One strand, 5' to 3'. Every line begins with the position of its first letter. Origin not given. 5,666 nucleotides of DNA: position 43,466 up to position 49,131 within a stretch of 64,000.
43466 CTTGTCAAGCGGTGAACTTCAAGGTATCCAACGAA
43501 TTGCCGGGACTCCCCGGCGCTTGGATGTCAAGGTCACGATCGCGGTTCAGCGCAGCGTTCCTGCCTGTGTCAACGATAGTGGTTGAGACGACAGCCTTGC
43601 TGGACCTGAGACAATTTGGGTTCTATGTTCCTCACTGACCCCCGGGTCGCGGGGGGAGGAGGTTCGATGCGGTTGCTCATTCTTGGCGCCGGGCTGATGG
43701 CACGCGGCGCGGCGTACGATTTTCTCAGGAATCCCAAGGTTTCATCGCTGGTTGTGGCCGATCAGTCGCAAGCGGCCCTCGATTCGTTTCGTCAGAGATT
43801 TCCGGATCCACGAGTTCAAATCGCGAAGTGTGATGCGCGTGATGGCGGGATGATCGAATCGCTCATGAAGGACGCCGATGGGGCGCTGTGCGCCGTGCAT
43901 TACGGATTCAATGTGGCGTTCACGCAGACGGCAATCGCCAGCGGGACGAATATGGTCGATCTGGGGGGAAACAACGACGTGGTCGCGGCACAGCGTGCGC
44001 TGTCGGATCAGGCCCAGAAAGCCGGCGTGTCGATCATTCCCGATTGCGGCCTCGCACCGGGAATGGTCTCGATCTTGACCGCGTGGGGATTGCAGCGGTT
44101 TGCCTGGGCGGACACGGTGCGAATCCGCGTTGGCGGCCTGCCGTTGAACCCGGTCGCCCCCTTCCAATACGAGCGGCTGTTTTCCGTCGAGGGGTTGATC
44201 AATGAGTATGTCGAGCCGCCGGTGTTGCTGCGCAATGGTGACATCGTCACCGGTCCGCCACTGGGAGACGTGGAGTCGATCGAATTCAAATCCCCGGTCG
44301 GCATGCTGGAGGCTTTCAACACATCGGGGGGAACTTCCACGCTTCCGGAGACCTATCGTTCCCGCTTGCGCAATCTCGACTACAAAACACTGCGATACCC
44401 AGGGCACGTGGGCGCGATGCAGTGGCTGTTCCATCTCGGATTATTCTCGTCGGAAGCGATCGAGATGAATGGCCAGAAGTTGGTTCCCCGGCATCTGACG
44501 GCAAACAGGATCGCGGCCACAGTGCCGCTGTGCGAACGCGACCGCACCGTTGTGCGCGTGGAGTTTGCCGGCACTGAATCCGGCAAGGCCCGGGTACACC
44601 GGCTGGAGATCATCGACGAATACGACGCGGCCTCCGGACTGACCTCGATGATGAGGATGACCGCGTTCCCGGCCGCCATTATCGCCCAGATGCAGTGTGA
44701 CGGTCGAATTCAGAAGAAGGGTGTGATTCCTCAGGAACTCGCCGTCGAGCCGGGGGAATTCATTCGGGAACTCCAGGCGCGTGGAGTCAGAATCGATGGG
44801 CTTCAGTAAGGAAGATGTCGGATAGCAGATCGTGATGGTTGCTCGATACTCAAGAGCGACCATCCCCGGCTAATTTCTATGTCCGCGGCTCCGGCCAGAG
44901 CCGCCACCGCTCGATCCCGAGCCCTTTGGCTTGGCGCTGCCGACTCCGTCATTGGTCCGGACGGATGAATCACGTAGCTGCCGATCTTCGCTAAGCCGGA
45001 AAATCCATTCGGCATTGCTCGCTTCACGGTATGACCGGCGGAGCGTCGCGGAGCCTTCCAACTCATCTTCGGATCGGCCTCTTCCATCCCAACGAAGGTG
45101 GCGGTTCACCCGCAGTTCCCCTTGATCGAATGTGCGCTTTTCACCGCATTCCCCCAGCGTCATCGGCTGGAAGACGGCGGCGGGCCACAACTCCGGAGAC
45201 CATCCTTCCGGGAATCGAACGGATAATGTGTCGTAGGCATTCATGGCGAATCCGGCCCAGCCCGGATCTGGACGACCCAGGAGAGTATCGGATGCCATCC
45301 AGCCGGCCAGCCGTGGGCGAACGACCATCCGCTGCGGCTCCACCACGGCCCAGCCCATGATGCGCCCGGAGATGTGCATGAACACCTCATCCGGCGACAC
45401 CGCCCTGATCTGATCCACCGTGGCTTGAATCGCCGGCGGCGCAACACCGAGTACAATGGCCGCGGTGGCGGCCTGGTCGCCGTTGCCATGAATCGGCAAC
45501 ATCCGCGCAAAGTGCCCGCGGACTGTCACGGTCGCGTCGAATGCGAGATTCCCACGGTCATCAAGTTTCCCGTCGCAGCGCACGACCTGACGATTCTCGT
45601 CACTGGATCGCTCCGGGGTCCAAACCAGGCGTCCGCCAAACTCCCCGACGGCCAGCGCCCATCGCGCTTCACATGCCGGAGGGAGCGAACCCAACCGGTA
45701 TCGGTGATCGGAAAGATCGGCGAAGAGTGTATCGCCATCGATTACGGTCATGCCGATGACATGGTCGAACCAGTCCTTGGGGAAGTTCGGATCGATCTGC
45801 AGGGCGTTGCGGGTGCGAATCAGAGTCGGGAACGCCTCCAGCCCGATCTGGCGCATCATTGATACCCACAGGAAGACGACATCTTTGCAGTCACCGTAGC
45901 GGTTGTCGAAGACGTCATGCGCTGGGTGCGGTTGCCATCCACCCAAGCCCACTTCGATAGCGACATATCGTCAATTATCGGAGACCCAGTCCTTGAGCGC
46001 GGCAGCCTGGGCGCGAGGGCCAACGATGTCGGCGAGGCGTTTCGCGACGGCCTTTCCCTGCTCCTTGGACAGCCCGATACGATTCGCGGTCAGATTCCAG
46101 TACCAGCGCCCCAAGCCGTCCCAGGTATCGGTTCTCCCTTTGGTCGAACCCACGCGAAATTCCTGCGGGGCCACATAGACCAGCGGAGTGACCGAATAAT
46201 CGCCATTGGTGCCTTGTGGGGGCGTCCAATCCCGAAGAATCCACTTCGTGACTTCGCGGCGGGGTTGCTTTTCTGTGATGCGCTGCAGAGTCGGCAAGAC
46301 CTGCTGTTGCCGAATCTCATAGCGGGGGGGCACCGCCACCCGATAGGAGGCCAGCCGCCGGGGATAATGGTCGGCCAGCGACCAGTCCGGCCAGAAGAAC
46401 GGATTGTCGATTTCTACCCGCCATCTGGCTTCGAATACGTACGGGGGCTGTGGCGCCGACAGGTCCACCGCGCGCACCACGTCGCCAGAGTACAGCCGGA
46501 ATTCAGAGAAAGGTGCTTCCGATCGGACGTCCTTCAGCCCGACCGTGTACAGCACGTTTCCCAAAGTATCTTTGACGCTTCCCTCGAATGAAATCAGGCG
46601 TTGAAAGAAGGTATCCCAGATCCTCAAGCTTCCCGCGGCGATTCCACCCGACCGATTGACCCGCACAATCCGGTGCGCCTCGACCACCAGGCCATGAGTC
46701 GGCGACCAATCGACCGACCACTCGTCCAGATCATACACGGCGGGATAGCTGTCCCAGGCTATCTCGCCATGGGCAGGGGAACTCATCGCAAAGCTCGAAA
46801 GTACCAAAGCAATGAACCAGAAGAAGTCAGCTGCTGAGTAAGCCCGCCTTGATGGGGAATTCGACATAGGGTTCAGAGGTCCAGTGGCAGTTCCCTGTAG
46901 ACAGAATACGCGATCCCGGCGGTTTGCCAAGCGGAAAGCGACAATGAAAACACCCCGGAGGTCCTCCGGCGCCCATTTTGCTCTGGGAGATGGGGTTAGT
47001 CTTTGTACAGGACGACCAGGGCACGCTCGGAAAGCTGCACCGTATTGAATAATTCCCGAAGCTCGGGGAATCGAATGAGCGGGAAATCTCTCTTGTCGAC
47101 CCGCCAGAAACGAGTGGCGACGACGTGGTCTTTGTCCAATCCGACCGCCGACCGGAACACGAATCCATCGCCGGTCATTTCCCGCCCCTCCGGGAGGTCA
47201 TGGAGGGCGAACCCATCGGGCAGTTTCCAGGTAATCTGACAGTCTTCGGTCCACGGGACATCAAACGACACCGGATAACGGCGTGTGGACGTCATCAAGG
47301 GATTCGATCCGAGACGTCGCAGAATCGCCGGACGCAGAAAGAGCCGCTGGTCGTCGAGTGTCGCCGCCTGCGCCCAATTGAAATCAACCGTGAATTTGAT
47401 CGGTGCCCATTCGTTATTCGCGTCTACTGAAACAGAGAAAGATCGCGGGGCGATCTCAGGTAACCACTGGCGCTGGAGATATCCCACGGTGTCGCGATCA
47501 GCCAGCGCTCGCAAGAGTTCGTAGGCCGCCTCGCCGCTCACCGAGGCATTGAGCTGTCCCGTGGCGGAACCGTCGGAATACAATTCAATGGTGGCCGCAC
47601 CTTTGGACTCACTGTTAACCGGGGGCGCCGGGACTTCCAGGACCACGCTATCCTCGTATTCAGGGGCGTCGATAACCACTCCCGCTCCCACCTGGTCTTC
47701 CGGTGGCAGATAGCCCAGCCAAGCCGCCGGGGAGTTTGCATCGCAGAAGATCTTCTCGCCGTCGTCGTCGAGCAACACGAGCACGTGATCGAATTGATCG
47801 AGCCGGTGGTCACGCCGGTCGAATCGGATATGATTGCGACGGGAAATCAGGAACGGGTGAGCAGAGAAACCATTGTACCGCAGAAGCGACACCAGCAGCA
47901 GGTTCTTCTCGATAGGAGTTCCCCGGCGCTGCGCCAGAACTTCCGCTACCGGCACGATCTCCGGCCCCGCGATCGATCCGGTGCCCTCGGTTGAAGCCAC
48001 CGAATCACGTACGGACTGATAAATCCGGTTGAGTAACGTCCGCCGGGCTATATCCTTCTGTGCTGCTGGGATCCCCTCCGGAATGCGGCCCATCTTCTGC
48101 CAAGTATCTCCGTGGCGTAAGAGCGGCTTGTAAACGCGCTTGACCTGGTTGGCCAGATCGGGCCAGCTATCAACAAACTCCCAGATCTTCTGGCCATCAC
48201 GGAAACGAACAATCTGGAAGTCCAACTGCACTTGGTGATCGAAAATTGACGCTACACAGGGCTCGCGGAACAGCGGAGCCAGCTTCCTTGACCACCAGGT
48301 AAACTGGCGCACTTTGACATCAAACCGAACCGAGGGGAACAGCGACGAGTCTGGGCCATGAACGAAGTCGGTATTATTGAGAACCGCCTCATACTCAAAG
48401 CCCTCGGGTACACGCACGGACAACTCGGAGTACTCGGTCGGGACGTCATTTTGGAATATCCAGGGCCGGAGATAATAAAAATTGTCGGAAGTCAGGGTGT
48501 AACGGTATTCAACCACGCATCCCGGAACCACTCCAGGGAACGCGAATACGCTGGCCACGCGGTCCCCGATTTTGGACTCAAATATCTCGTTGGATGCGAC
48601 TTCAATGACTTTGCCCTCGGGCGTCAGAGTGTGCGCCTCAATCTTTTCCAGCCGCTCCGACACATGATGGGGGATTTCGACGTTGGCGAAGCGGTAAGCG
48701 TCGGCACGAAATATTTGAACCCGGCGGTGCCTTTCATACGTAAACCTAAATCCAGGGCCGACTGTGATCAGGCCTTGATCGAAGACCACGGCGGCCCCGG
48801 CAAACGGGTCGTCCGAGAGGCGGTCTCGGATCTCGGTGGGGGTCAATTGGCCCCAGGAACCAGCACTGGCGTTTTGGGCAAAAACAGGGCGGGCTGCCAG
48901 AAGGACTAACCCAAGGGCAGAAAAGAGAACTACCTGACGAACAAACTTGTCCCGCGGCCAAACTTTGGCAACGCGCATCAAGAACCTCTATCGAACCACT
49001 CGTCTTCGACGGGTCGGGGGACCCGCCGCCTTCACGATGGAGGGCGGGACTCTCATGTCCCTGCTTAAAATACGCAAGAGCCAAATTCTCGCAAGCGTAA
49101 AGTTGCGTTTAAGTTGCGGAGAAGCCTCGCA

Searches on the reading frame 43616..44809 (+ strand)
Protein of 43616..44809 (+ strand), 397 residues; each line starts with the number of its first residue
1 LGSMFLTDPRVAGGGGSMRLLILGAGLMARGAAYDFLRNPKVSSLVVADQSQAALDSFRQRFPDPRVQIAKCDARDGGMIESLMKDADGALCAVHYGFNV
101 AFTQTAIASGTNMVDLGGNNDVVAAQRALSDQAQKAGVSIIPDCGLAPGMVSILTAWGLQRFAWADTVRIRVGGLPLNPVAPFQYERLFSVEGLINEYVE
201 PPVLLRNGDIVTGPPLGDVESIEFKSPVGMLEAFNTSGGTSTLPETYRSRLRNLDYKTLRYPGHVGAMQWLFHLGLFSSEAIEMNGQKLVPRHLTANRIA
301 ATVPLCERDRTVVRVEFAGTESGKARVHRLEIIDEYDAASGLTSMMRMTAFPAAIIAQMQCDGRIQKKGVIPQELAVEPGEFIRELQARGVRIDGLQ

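Call 29: search_protein_families(library=pfam, proteins=[window:43616-44809:+], max_evalue=0.001)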
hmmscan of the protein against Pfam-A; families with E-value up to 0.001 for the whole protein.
window:43616-44809:+ (397 aa): 2 families
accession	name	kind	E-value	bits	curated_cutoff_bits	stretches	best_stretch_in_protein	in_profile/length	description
PF16653.10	Sacchrp_dh_C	-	8.9e-34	118.2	31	1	145-391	1-265/265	Saccharopine dehydrogenase C-terminal domain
PF03435.24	Sacchrp_dh_NADP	-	1.7e-13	51.5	25.1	1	21-141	2-129/129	Saccharopine dehydrogenase NADP binding domain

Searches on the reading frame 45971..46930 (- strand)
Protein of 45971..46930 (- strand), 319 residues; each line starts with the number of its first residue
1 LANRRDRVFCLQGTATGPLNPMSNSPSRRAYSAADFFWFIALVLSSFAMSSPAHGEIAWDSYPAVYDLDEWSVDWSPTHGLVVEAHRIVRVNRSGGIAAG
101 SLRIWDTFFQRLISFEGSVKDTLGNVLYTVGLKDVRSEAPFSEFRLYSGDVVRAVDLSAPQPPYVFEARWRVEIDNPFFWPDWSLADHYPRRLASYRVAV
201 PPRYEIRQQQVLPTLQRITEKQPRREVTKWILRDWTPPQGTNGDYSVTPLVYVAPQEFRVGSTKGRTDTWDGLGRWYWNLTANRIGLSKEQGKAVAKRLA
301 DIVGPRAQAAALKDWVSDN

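Call 29: search_protein_families(library=pfam, proteins=[window:45971-46930:-], max_evalue=0.001)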
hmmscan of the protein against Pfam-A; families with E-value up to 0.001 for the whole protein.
window:45971-46930:- (319 aa): 1 family
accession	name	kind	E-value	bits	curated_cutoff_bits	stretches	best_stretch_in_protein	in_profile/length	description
PF12969.12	DUF3857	-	2.4e-13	50.9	24.6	1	82-238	6-169/170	Domain of Unknown Function with PDB structure (DUF3857)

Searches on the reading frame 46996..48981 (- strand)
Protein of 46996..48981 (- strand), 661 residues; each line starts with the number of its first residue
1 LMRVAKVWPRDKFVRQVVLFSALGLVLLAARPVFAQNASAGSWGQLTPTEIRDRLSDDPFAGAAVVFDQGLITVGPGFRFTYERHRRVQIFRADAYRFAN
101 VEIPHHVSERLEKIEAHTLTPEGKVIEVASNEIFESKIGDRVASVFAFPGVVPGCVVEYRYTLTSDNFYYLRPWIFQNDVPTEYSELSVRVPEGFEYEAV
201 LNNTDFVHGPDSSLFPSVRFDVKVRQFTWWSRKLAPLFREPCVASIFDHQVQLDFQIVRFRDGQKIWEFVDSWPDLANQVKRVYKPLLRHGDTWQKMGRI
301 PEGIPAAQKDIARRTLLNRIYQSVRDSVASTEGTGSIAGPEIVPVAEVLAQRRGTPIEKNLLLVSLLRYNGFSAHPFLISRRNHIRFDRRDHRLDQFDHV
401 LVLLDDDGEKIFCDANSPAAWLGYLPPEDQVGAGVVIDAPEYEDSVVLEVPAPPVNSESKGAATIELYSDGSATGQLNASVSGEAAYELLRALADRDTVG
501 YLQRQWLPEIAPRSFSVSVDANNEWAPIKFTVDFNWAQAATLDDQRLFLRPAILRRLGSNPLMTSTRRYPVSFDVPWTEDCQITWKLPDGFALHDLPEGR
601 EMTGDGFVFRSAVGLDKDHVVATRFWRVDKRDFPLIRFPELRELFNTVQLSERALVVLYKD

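Call 29: search_protein_families(library=pfam, proteins=[window:46996-48981:-], max_evalue=0.001)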
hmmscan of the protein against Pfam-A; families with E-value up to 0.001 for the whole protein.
window:46996-48981:- (661 aa): 1 family
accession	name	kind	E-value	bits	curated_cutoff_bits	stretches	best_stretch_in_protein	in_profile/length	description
PF12969.12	DUF3857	-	2.4e-14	54.2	24.6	1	80-202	5-143/170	Domain of Unknown Function with PDB structure (DUF3857)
